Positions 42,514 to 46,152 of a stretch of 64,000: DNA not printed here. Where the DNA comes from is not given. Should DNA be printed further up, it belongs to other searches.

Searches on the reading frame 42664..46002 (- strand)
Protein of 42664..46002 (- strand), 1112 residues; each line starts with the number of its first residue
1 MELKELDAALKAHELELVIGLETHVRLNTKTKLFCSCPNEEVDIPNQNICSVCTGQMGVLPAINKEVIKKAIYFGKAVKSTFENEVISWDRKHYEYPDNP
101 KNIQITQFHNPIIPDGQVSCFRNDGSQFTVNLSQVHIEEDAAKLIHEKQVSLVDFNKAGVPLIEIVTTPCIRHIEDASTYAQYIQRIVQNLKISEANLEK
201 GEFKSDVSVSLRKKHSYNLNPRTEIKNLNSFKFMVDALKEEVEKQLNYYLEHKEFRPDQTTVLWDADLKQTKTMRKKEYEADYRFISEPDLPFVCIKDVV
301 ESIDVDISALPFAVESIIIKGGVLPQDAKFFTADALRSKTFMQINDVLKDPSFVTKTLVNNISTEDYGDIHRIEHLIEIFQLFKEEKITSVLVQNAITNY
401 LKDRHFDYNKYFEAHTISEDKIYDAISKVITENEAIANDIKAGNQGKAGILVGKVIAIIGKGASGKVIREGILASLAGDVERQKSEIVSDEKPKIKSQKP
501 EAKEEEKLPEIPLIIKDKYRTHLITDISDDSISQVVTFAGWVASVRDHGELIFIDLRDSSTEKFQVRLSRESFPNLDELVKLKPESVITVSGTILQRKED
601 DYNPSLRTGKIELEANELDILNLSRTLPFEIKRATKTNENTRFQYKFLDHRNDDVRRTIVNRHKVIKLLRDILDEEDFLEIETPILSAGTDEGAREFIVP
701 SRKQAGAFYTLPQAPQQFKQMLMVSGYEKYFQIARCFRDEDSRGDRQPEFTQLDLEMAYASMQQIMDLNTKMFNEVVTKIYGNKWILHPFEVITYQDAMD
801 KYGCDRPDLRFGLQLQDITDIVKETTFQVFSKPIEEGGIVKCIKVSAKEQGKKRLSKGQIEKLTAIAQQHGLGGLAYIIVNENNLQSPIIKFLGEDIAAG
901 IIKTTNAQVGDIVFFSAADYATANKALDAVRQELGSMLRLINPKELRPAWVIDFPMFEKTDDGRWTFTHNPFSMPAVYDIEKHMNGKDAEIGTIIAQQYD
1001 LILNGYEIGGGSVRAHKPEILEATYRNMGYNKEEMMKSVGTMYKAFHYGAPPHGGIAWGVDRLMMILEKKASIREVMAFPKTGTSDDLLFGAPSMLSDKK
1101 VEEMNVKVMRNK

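Call 3: search_protein_families(library=pfam, proteins=[window:42664-46002:-])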
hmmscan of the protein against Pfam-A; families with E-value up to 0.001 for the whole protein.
window:42664-46002:- (1112 aa): 5 families
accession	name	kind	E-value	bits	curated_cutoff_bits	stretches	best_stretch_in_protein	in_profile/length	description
PF00152.25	tRNA-synt_2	-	2.3e-106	355.8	25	1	638-1082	1-307/308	tRNA synthetases class II (D, K and N)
PF02934.20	GatB_N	-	2.8e-91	306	23.4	1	17-298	1-273/277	GatB/GatE catalytic domain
PF02938.19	GAD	-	4.2e-21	75.4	23.4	1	830-927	1-95/95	GAD domain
PF01336.31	tRNA_anti-codon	-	1.9e-11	44.2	27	1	536-620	1-74/75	OB-fold nucleic acid binding domain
PF02637.23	GatB_Yqey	-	3.7e-09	37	27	1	372-474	41-146/148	GatB domain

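Call 8: find_related_loci(query=window:42664-46002:-, collection=genome_contigs, flank=4000)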
Query window:42664-46002:- (1112 aa) in genome_contigs; peptide patterns used: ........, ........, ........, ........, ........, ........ (x = any residue, [..] = any of these).
599 stretches matched a pattern (row limit reached: there are more); 586 encode a relative of the query (tblastn E <= 1e-3); the best 80 are kept; 80 distinct loci.
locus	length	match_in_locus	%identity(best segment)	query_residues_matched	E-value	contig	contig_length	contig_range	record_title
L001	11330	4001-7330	89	1-1110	0e+0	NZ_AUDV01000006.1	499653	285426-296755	Gaetbulibacter saemankumensis DSM 17032 H611DRAFT_scaffold00003.3_C, whole genome shotgun sequence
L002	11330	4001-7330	89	1-1110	0e+0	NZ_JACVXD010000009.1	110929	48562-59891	Aestuariibaculum marinum strain IP7 NODE_9_length_110929_cov_232.513, whole genome shotgun sequence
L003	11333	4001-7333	89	1-1110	0e+0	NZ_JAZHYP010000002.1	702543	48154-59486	Mariniflexile soesokkakense strain KCTC 32427 NODE_2_length_702543_cov_66.264963, whole genome shotgun sequence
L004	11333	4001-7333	89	1-1110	0e+0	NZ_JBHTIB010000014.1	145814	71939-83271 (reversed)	Mariniflexile aquimaris strain CCUG 60529 GCM70027553_19, whole genome shotgun sequence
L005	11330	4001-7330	88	1-1110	0e+0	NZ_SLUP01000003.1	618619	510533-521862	Mariniflexile fucanivorans strain DSM 18792 Ga0310515_103, whole genome shotgun sequence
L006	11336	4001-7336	87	1-1110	0e+0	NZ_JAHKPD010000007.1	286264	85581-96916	Pseudotamlana agarivorans strain I2M19 I2M19_I2M19_contig_10, whole genome shotgun sequence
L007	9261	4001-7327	87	1-1110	0e+0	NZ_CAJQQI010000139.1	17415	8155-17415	MAG: uncultured Algibacter sp. isolate 3_20180508_Bin_20180508_Bin_87_sub_1, whole genome shotgun sequence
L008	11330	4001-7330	86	1-1110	0e+0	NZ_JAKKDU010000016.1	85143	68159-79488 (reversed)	Wocania arenilitoris strain HMF6543 s_areni-1_16, whole genome shotgun sequence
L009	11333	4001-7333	86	1-1110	0e+0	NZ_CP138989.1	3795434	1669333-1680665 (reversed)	Algibacter sp. R77976 chromosome, complete genome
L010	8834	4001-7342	87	1-1110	0e+0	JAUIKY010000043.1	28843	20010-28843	MAG: Bacteroidia bacterium isolate Co_bin.381 NODE_9579_length_28843_cov_5.029809, whole genome shotgun sequence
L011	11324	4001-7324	87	1-1107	0e+0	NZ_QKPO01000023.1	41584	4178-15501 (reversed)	Confluentibacter sediminis strain DSL-48 contig23, whole genome shotgun sequence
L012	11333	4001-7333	85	1-1110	0e+0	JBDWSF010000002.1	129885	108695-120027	MAG: Algibacter sp. isolate CI.47.F.D1_481_46 CI_47_F_D1_481_46_000000000002, whole genome shotgun sequence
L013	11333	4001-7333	86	1-1110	0e+0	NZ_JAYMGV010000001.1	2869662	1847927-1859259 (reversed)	Tamlana sp. 2201CG12-4 contig1, whole genome shotgun sequence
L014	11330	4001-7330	87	1-1110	0e+0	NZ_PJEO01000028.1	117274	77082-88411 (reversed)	Confluentibacter flavum strain 3B 502, whole genome shotgun sequence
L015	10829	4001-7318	87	1-1107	0e+0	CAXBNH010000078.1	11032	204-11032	MAG TPA_asm: uncultured Algibacter sp. isolate ERR2762110_binner23_Refined_52 genome assembly, contig: ERZ3422254.3601,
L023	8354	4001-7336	86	1-1112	0e+0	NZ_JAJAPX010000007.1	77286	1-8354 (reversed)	Tamlana sargassicola strain 62-3 NODE_7_length_77286_cov_50.997304, whole genome shotgun sequence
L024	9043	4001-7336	85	1-1112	0e+0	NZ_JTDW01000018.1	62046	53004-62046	Tamlana sedimentorum strain JCM 19808 contig19, whole genome shotgun sequence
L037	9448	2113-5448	83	1-1112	0e+0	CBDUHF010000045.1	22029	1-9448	MAG TPA_asm: uncultured Polaribacter sp. isolate SRR22808133_concoct_110 genome assembly, contig: ERZ25043452.1241, whol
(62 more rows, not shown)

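Call 25: find_homologous_proteins(query=window:42664-46002:-, max_evalue=1e-50)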
Query window:42664-46002:- (1112 aa): 1694 proteins with E <= 1e-50 among 8000 candidates; the best 120 are listed.
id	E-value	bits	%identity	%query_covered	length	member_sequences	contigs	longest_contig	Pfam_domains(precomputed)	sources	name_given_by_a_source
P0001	0.0e+0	2514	100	100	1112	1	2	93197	PF02637.24,PF01336.32,PF02938.20,PF02934.21,PF00152.26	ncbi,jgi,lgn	ncbi:MAG: bifunctional amidotransferase subunit GatB/aspartate--tRNA ligase AspS [Tamlana sp.]|jgi:a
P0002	0.0e+0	2295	91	100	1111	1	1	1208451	PF02637.24,PF01336.32,PF02938.20,PF02934.21,PF00152.26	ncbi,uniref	ncbi:bifunctional amidotransferase subunit GatB/aspartate--tRNA ligase AspS [Litoribaculum gwangyang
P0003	0.0e+0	2278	90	100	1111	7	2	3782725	PF02637.24,PF01336.32,PF02938.20,PF02934.21,PF00152.26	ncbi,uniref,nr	ncbi:bifunctional amidotransferase subunit GatB/aspartate--tRNA ligase AspS [Aestuariibaculum lutule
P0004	0.0e+0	2275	89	100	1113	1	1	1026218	PF02637.24,PF01336.32,PF02938.20,PF02934.21,PF00152.26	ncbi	-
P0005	0.0e+0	2274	89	100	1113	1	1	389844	PF02637.24,PF01336.32,PF02938.20,PF02934.21,PF00152.26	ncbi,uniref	ncbi:bifunctional amidotransferase subunit GatB/aspartate--tRNA ligase AspS [Flavisericum labens]|un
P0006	0.0e+0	2274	89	100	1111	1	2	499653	PF02637.24,PF01336.32,PF02938.20,PF02934.21,PF00152.26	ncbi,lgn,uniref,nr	ncbi:bifunctional amidotransferase subunit GatB/aspartate--tRNA ligase AspS [Gaetbulibacter saemanku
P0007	0.0e+0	2272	89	100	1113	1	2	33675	PF02637.24,PF01336.32,PF02938.20,PF02934.21,PF00152.26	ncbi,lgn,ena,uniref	ncbi:bifunctional amidotransferase subunit GatB/aspartate--tRNA ligase AspS [Yeosuana marina]|uniref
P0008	0.0e+0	2268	89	100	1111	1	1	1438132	PF02637.24,PF01336.32,PF02938.20,PF02934.21,PF00152.26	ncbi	ncbi:bifunctional amidotransferase subunit GatB/aspartate--tRNA ligase AspS [Flavobacteriaceae bacte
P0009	0.0e+0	2267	89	100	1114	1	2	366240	PF02637.24,PF01336.32,PF02938.20,PF02934.21,PF00152.26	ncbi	-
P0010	0.0e+0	2264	89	100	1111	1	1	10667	PF02637.24,PF01336.32,PF02938.20,PF02934.21,PF00152.26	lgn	-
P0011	0.0e+0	2264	89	100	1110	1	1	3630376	PF02637.24,PF01336.32,PF02938.20,PF02934.21,PF00152.26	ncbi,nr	ncbi:bifunctional amidotransferase subunit GatB/aspartate--tRNA ligase AspS [Flavobacteriaceae bacte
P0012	0.0e+0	2262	89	100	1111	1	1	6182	PF02637.24,PF01336.32,PF02938.20,PF02934.21,PF00152.26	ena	-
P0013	0.0e+0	2262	89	100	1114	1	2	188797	PF02637.24,PF01336.32,PF02938.20,PF02934.21,PF00152.26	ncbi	-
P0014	0.0e+0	2259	89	100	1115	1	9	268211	PF02637.24,PF01336.32,PF02938.20,PF02934.21,PF00152.26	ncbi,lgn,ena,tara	tara:strand:+ start:1914 stop:5261 length:3348 start_codon:yes stop_codon:yes gene_type:complete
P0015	0.0e+0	2254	88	100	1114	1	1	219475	PF02637.24,PF01336.32,PF02938.20,PF02934.21,PF00152.26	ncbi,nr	nr:bifunctional amidotransferase subunit GatB/aspartate--tRNA ligase AspS [Yeosuana marina]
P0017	0.0e+0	2253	88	100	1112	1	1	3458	PF02637.24,PF01336.32,PF02938.20,PF02934.21,PF00152.26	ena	-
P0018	0.0e+0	2253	88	100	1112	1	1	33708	PF02637.24,PF01336.32,PF02938.20,PF02934.21,PF00152.26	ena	-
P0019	0.0e+0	2253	88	100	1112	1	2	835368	PF02637.24,PF01336.32,PF02938.20,PF02934.21,PF00152.26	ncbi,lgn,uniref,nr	ncbi:bifunctional amidotransferase subunit GatB/aspartate--tRNA ligase AspS [Algibacter luteus]|unir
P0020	0.0e+0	2252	88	100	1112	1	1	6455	PF02637.24,PF01336.32,PF02938.20,PF02934.21,PF00152.26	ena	-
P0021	0.0e+0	2252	88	100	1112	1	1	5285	PF02637.24,PF01336.32,PF02938.20,PF02934.21,PF00152.26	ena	-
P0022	0.0e+0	2252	88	100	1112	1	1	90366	PF02637.24,PF01336.32,PF02938.20,PF02934.21,PF00152.26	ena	-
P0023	0.0e+0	2251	88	100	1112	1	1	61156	PF02637.24,PF01336.32,PF02938.20,PF02934.21,PF00152.26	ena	-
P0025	0.0e+0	2250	89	100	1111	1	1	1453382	PF02637.24,PF01336.32,PF02938.20,PF02934.21,PF00152.26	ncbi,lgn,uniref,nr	ncbi:aspartyl-tRNA synthetase [Flaviramulus basaltis]|uniref:Multifunctional fusion protein n=1 Tax=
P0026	0.0e+0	2249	88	100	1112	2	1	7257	PF02637.24,PF01336.32,PF02938.20,PF02934.21,PF00152.26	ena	-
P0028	0.0e+0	2249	88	100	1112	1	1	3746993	PF02637.24,PF01336.32,PF02938.20,PF02934.21,PF00152.26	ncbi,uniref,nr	ncbi:bifunctional amidotransferase subunit GatB/aspartate--tRNA ligase AspS [Algibacter luteus]|unir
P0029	0.0e+0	2249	88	100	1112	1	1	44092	PF02637.24,PF01336.32,PF02938.20,PF02934.21,PF00152.26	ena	-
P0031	0.0e+0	2247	89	100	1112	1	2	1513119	PF02637.24,PF01336.32,PF02938.20,PF02934.21,PF00152.26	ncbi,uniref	ncbi:bifunctional amidotransferase subunit GatB/aspartate--tRNA ligase AspS [Mariniflexile soesokkak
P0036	0.0e+0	2241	87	100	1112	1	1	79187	PF02637.24,PF01336.32,PF02938.20,PF02934.21,PF00152.26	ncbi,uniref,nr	ncbi:bifunctional amidotransferase subunit GatB/aspartate--tRNA ligase AspS [Flavivirga rizhaonensis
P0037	0.0e+0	2241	87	100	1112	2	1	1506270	PF02637.24,PF01336.32,PF02938.20,PF02934.21,PF00152.26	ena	-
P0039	0.0e+0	2239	88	100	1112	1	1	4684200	PF02637.24,PF01336.32,PF02938.20,PF02934.21,PF00152.26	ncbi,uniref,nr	ncbi:bifunctional amidotransferase subunit GatB/aspartate--tRNA ligase AspS [Flavivirga abyssicola]|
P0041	0.0e+0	2237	88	100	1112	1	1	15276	PF02637.24,PF01336.32,PF02938.20,PF02934.21,PF00152.26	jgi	jgi:aspartyl-tRNA synthetase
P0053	0.0e+0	2226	87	100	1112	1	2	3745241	PF02637.24,PF01336.32,PF02938.20,PF02934.21,PF00152.26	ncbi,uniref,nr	ncbi:bifunctional amidotransferase subunit GatB/aspartate--tRNA ligase AspS [Tamlana sp. s12]|uniref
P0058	0.0e+0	2222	87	100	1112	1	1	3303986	PF02637.24,PF01336.32,PF02938.20,PF02934.21,PF00152.26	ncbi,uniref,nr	ncbi:bifunctional amidotransferase subunit GatB/aspartate--tRNA ligase AspS [Siansivirga zeaxanthini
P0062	0.0e+0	2220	87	100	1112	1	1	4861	PF02637.24,PF01336.32,PF02938.20,PF02934.21,PF00152.26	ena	-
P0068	0.0e+0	2215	86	100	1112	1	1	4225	PF02637.24,PF01336.32,PF02938.20,PF02934.21,PF00152.26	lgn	-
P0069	0.0e+0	2215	87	100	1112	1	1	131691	PF02637.24,PF01336.32,PF02938.20,PF02934.21,PF00152.26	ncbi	-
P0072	0.0e+0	2212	87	100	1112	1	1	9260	PF02637.24,PF01336.32,PF02938.20,PF02934.21,PF00152.26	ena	-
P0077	0.0e+0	2211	86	100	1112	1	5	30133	PF02637.24,PF01336.32,PF02938.20,PF02934.21,PF00152.26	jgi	jgi:aspartyl-tRNA synthetase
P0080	0.0e+0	2210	86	100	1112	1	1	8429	PF02637.24,PF01336.32,PF02938.20,PF02934.21,PF00152.26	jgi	jgi:aspartyl-tRNA synthetase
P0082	0.0e+0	2210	87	100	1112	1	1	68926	PF02637.24,PF01336.32,PF02938.20,PF02934.21,PF00152.26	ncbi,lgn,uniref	ncbi:bifunctional amidotransferase subunit GatB/aspartate--tRNA ligase AspS [Mariniflexile sp.]|unir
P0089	0.0e+0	2208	86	100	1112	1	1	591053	PF02637.24,PF01336.32,PF02938.20,PF02934.21,PF00152.26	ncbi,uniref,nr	ncbi:bifunctional amidotransferase subunit GatB/aspartate--tRNA ligase AspS [Algibacter mikhailovii]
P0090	0.0e+0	2208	87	100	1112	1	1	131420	PF02637.24,PF01336.32,PF02938.20,PF02934.21,PF00152.26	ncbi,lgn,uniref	ncbi:bifunctional amidotransferase subunit GatB/aspartate--tRNA ligase AspS [Mariniflexile sp.]|unir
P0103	0.0e+0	2207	86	100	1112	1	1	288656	PF02637.24,PF01336.32,PF02938.20,PF02934.21,PF00152.26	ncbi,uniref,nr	ncbi:bifunctional amidotransferase subunit GatB/aspartate--tRNA ligase AspS [Algibacter mikhailovii]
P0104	0.0e+0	2206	86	100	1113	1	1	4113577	PF02637.24,PF01336.32,PF02938.20,PF02934.21,PF00152.26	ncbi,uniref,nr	ncbi:bifunctional amidotransferase subunit GatB/aspartate--tRNA ligase AspS [Thalassobellus suaedae]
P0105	0.0e+0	2206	87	100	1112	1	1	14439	PF02637.24,PF01336.32,PF02938.20,PF02934.21,PF00152.26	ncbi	-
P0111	0.0e+0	2206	87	100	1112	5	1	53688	PF02637.24,PF01336.32,PF02938.20,PF02934.21,PF00152.26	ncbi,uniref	ncbi:hypothetical protein GCM10023314_16030 [Algibacter agarivorans]|uniref:Multifunctional fusion p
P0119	0.0e+0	2203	86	100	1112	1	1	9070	PF02637.24,PF01336.32,PF02938.20,PF02934.21,PF00152.26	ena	-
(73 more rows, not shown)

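Call 36: search_protein_families(library=ncbifam, proteins=[window:42664-46002:-], max_evalue=0.01)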
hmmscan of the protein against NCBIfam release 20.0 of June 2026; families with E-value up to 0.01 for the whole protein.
window:42664-46002:- (1112 aa): 25 families
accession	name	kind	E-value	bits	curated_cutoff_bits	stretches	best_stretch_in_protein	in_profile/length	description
NF001750.0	PRK00476.1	equivalog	5.8e-213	708.4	443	1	518-1110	3-588/590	aspartate--tRNA ligase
TIGR00459.1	aspS_bact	equivalog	1.3e-192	641.3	373.85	1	520-1110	3-585/586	aspartate--tRNA ligase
NF009460.0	PRK12820.1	equivalog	8e-140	467.2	1379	1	523-1109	25-618/723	bifunctional aspartyl-tRNA synthetase/aspartyl/glutamyl-tRNA amidotransferase subunit C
NF004012.0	PRK05477.1-2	equivalog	4.8e-117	391.6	338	1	14-477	3-479/481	Asp-tRNA(Asn)/Glu-tRNA(Gln) amidotransferase subunit GatB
TIGR00133.1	gatB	equivalog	1.9e-102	343.3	314.8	1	14-457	3-461/481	Asp-tRNA(Asn)/Glu-tRNA(Gln) amidotransferase subunit GatB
NF004014.0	PRK05477.1-4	equivalog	5.2e-100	335.4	414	1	15-459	3-457/475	Asp-tRNA(Asn)/Glu-tRNA(Gln) amidotransferase subunit GatB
NF004015.0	PRK05477.1-5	equivalog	6.1e-82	275.8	628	1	11-471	11-481/488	Asp-tRNA(Asn)/Glu-tRNA(Gln) amidotransferase subunit GatB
NF004013.0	PRK05477.1-3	equivalog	1.1e-80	271.5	653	1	6-476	10-499/501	Asp-tRNA(Asn)/Glu-tRNA(Gln) amidotransferase subunit GatB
NF004011.1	PRK05477.1-1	equivalog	2.5e-76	257.3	680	1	15-470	3-467/475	Asp-tRNA(Asn)/Glu-tRNA(Gln) amidotransferase subunit GatB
NF003483.0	PRK05159.1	equivalog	5.6e-62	210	353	2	519-782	3-260/438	aspartate--tRNA(Asn) ligase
TIGR00458.1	aspS_nondisc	equivalog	1.8e-55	188.6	368.4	2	524-783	3-256/428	aspartate--tRNA(Asn) ligase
NF001756.1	PRK00484.1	subfamily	9.6e-46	156.4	468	2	529-786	47-296/488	lysine--tRNA ligase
TIGR00499.1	lysS_bact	equivalog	6.5e-43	147.1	427.6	2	530-801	50-300/496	lysine--tRNA ligase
NF002821.0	PRK02983.1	equivalog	1.6e-38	132.4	742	2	491-789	620-908/1102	bifunctional lysylphosphatidylglycerol synthetase/lysine--tRNA ligase LysX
NF003037.0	PRK03932.1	equivalog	4.1e-35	121.6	414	2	524-781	6-263/451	asparagine--tRNA ligase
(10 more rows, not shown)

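Call 61: find_encoding_contigs(protein=P0002, flank=3000, max_places=1)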
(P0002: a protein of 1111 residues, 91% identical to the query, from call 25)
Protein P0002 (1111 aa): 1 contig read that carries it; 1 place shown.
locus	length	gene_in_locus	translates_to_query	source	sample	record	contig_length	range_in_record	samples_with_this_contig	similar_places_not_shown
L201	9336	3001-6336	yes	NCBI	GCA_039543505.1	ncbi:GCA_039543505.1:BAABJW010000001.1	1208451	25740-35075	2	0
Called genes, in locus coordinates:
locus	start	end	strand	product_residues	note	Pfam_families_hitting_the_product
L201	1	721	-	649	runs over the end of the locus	PF02518:HATPase_c, PF00204:DNA_gyraseB, PF01751:Toprim, PF00986:DNA_gyraseB_C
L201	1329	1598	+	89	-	-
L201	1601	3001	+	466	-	PF01425:Amidase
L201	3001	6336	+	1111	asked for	PF02934:GatB_N, PF02637:GatB_Yqey, PF01336:tRNA_anti-codon, PF00152:tRNA-synt_2, PF02938:GAD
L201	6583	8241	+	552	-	PF16396:DUF5005, PF13810:DUF4185 (weak)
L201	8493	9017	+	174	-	PF11138:DUF2911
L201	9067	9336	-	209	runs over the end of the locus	PF13353:Fer4_12 (weak), PF04055:Radical_SAM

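Call 62: find_encoding_contigs(protein=P0007, flank=3000, max_places=1)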
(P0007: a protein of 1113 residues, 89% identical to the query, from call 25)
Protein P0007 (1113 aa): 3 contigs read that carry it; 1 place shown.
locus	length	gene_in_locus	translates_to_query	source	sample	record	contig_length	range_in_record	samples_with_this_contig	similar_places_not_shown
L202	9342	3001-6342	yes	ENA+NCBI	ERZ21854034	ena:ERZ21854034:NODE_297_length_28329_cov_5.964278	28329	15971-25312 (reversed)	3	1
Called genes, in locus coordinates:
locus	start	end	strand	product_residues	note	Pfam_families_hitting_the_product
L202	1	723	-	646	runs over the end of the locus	PF02518:HATPase_c, PF00204:DNA_gyraseB, PF01751:Toprim, PF00986:DNA_gyraseB_C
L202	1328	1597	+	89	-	-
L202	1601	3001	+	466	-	PF01425:Amidase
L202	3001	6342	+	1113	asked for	PF02934:GatB_N, PF02637:GatB_Yqey, PF01336:tRNA_anti-codon, PF00152:tRNA-synt_2, PF02938:GAD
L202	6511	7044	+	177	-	PF11138:DUF2911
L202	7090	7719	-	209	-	PF13353:Fer4_12 (weak), PF04055:Radical_SAM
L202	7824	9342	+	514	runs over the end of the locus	PF01935:DUF87, PF05872:HerA_C, PF12846:AAA_10 (faint), PF13401:AAA_22 (faint)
